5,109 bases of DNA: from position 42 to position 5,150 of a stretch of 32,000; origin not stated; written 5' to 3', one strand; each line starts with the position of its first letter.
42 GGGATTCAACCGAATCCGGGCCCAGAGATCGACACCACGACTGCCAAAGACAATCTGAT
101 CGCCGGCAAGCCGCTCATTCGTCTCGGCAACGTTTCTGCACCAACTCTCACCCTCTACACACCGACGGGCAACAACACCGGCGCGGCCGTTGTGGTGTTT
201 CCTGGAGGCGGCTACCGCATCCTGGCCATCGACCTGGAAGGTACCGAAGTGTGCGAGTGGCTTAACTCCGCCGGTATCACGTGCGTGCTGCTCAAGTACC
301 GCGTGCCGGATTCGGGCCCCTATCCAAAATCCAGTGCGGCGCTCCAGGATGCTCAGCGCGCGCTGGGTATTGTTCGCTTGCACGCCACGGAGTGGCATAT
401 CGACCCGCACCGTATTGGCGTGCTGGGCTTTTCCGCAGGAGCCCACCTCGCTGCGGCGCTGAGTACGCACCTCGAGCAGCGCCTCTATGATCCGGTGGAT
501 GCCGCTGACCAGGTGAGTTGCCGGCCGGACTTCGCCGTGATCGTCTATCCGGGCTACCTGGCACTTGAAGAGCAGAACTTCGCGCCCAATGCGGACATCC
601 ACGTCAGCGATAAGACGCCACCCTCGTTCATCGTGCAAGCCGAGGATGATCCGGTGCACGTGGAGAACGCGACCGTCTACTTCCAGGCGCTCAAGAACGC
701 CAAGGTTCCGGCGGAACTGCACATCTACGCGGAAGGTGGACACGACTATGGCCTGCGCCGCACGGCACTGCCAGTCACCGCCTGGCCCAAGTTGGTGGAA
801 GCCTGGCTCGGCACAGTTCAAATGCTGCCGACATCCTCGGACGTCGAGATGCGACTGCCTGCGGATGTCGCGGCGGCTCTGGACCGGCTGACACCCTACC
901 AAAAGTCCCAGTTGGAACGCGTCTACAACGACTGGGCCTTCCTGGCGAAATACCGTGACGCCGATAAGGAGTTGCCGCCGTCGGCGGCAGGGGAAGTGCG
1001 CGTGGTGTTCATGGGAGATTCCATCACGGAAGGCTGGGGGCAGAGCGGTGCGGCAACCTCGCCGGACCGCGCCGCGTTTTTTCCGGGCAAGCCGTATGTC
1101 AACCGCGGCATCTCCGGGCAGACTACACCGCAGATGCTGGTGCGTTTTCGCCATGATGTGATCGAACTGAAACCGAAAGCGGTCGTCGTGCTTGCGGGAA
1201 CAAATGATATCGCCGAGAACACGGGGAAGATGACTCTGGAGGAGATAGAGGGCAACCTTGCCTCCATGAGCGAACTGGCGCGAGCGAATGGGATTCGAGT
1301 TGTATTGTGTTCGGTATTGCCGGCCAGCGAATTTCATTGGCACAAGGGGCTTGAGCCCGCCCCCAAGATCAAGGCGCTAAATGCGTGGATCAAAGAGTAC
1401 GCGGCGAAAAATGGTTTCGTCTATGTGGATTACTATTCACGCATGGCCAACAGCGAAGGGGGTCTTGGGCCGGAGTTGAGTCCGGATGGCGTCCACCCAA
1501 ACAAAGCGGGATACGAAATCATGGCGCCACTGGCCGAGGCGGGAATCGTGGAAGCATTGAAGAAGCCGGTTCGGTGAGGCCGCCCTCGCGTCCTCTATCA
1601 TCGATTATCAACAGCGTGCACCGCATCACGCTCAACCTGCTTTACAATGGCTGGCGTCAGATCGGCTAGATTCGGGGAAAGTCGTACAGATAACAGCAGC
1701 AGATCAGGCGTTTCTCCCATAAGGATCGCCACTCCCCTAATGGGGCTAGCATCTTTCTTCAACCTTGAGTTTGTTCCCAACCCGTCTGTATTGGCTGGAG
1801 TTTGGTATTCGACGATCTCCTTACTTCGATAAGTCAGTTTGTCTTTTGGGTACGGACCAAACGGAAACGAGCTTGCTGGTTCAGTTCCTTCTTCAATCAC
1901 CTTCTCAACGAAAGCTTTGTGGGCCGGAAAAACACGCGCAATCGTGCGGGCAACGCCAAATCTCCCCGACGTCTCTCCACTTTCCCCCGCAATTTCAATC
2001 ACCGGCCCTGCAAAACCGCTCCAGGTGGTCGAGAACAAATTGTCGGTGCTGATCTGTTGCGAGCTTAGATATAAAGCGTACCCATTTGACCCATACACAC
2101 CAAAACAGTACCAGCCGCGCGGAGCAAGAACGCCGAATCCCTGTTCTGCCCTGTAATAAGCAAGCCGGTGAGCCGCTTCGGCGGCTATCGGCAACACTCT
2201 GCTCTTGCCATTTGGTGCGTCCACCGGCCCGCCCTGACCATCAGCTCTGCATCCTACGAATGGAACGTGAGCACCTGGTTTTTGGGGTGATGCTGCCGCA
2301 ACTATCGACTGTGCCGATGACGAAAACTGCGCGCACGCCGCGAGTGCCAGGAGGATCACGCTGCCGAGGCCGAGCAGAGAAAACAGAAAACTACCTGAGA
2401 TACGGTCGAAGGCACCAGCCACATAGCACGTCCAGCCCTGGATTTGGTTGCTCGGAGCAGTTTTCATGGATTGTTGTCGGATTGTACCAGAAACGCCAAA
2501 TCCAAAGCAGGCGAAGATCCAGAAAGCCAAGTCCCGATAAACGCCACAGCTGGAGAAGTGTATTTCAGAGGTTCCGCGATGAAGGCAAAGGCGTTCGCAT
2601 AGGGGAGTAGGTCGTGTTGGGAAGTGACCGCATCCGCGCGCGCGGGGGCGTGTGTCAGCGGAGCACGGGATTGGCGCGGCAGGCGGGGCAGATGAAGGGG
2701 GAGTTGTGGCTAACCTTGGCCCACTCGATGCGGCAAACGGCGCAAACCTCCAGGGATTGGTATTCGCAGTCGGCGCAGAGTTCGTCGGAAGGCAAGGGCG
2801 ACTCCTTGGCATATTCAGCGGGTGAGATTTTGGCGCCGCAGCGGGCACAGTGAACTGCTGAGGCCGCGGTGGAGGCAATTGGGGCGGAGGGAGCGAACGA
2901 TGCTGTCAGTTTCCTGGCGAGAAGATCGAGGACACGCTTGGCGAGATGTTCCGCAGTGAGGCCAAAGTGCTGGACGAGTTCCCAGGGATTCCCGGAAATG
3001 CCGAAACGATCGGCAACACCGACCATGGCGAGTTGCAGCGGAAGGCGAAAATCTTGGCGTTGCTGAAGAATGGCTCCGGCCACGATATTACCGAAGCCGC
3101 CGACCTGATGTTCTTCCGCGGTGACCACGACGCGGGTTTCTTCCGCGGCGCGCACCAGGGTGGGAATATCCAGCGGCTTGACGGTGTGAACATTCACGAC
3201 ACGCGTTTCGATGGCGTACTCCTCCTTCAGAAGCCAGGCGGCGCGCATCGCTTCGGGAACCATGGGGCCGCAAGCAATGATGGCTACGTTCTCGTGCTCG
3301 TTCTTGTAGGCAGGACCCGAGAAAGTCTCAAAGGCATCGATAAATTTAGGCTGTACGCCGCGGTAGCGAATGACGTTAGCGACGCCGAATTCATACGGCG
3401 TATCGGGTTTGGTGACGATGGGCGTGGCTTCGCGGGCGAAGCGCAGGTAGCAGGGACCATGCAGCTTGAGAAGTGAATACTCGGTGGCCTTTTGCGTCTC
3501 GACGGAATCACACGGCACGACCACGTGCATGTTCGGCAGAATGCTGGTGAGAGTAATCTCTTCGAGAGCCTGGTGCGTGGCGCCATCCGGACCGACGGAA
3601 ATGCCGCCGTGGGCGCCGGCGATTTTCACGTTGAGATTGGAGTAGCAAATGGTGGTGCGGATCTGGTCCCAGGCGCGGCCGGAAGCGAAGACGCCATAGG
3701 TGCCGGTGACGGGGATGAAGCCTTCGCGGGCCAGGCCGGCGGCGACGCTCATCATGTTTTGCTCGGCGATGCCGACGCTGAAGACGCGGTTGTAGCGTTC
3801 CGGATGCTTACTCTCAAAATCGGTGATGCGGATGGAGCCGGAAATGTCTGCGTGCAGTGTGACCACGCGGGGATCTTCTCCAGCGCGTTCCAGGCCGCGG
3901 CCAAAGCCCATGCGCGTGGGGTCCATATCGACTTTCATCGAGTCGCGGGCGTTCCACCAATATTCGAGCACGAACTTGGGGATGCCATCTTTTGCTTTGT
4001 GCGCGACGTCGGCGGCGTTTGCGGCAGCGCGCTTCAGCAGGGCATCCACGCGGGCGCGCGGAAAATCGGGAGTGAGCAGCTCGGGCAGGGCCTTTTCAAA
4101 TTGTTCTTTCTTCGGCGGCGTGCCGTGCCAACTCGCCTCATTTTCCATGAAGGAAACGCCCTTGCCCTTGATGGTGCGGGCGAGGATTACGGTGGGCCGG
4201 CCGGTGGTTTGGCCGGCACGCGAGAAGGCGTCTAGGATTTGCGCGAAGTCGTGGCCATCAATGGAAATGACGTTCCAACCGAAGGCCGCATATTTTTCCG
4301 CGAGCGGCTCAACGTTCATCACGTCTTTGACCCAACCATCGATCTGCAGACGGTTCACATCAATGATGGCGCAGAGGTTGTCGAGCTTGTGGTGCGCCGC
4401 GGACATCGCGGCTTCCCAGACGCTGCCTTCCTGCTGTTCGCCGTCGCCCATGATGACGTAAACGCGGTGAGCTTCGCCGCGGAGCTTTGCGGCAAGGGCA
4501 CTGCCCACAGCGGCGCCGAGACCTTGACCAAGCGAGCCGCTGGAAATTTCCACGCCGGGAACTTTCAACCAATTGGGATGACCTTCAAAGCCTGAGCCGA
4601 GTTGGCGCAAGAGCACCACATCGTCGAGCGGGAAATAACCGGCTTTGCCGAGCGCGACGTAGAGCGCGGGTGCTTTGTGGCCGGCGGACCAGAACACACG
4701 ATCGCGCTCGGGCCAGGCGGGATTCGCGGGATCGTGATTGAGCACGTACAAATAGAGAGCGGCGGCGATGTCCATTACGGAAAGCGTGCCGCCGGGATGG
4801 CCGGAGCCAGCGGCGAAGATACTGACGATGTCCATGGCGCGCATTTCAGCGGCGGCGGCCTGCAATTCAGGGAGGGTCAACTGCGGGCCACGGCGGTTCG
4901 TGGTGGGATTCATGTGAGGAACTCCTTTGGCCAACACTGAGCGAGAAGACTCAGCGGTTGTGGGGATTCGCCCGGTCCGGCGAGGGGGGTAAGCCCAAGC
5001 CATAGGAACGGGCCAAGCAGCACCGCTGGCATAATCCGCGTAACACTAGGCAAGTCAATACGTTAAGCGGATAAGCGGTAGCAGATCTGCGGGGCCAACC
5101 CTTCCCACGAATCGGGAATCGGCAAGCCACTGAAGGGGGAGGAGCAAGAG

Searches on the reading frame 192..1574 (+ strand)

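Call 17: search_protein_families(library=pfam, proteins=[window:192-1574:+], max_evalue=0.00001)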
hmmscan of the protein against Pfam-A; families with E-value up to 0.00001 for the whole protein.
window:192-1574:+ (461 aa): 5 families
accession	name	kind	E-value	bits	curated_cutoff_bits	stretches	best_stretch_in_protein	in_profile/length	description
PF13472.12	Lipase_GDSL_2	-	1.1e-35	124.1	32.9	1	273-443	1-178/178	GDSL-like Lipase/Acylhydrolase family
PF00657.28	Lipase_GDSL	-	8.1e-22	78.8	23.6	1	271-445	1-205/208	GDSL-like Lipase/Acylhydrolase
PF07859.19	Abhydrolase_3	-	1.9e-18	67.4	25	1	3-127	4-117/210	alpha/beta hydrolase fold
PF20434.5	BD-FAE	-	2.9e-13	50.3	26.8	1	21-98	40-115/215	BD-FAE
PF00326.27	Peptidase_S9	-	3.7e-08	33.5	22.6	1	65-189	57-190/213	Prolyl oligopeptidase family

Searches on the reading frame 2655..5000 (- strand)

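Call 17: search_protein_families(library=pfam, proteins=[window:2655-5000:-], max_evalue=0.00001)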
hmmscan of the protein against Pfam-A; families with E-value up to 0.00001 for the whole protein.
window:2655-5000:- (781 aa): 5 families
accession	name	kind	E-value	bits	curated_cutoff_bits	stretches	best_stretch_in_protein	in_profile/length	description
PF00456.26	Transketolase_N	-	5.1e-59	200.4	22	1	49-302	5-269/334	Transketolase, thiamine diphosphate binding domain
PF02779.29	Transket_pyr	-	1.5e-36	126.1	27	1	371-526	14-172/174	Transketolase, pyrimidine binding domain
PF02780.25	Transketolase_C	-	7.1e-22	78.1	25.9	1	566-685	6-123/124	Transketolase, C-terminal domain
PF13292.11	DXP_synthase_N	-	4.3e-11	43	21.2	1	40-221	12-176/274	1-deoxy-D-xylulose-5-phosphate synthase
PF00676.26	E1_dh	-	2.4e-06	27.2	22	1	157-263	103-208/300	Dehydrogenase E1 component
